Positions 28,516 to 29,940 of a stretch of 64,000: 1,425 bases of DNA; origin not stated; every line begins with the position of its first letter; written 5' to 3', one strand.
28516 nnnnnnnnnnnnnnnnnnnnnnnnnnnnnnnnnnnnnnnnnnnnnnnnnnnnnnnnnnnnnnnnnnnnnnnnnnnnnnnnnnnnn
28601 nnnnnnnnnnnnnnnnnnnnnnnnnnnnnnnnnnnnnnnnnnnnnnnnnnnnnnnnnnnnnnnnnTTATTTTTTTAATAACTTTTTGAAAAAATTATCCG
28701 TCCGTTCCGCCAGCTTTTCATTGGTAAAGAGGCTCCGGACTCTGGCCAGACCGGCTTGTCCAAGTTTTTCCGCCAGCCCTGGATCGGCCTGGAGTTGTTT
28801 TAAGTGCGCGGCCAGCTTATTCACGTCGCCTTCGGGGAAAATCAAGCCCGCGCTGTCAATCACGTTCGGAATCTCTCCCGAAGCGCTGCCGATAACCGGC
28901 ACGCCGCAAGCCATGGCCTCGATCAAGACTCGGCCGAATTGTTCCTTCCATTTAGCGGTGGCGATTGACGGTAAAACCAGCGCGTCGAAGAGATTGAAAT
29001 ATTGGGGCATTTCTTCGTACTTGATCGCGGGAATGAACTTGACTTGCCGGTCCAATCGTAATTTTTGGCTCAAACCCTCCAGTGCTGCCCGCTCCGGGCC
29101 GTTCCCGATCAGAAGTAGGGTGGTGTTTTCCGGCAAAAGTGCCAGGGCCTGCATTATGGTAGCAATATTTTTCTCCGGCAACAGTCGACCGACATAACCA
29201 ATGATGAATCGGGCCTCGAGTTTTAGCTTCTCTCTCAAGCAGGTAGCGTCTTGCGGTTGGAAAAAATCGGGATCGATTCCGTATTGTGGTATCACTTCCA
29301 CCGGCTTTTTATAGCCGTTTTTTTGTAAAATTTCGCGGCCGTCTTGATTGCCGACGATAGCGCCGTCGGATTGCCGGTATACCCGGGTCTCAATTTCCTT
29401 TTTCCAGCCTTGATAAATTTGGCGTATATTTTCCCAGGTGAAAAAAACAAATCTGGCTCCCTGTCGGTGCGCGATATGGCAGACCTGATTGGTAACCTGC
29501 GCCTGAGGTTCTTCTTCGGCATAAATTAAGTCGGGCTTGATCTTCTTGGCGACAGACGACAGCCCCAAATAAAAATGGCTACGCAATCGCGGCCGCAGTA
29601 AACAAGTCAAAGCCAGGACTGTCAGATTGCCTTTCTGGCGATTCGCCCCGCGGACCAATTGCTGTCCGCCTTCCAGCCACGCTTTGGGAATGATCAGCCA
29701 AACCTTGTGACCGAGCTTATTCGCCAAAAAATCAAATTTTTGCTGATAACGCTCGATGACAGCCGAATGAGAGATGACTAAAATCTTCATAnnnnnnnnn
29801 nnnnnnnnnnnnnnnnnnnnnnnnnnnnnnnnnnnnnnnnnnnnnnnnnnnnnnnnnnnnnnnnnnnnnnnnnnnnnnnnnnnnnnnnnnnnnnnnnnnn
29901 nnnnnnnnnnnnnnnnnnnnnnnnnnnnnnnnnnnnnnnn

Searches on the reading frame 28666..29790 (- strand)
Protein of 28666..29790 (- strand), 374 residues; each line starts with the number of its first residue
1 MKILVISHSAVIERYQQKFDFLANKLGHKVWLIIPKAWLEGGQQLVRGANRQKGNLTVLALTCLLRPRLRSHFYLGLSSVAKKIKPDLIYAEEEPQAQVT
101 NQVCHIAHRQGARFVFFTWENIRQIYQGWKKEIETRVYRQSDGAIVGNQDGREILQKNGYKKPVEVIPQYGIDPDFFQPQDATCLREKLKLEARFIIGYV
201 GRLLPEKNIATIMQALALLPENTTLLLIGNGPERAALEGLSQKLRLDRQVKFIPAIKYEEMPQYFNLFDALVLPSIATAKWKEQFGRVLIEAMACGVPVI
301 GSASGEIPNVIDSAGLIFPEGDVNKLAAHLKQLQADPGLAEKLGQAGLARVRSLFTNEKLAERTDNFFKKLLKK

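Call 45: search_protein_families(library=pfam, proteins=[window:28666-29790:-], max_evalue=0.00001)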
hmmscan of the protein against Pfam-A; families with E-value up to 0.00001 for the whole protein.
window:28666-29790:- (374 aa): 5 families
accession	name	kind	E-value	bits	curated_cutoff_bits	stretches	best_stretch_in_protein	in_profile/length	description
PF00534.26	Glycos_transf_1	-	5.5e-35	120.9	26.4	1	187-347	7-169/172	Glycosyl transferases group 1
PF13692.12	Glyco_trans_1_4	-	3.1e-27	96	27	1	195-336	2-142/142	Glycosyl transferases group 1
PF13524.12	Glyco_trans_1_2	-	7.4e-10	39.4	25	1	240-362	27-140/144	Glycosyl transferase-like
PF13439.12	Glyco_transf_4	-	1.4e-06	28.9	28.5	1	25-175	17-169/170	Glycosyltransferase Family 4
PF13579.12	Glyco_trans_4_4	-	4.4e-06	27.6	29.7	1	26-168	17-156/158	Glycosyl transferase 4-like domain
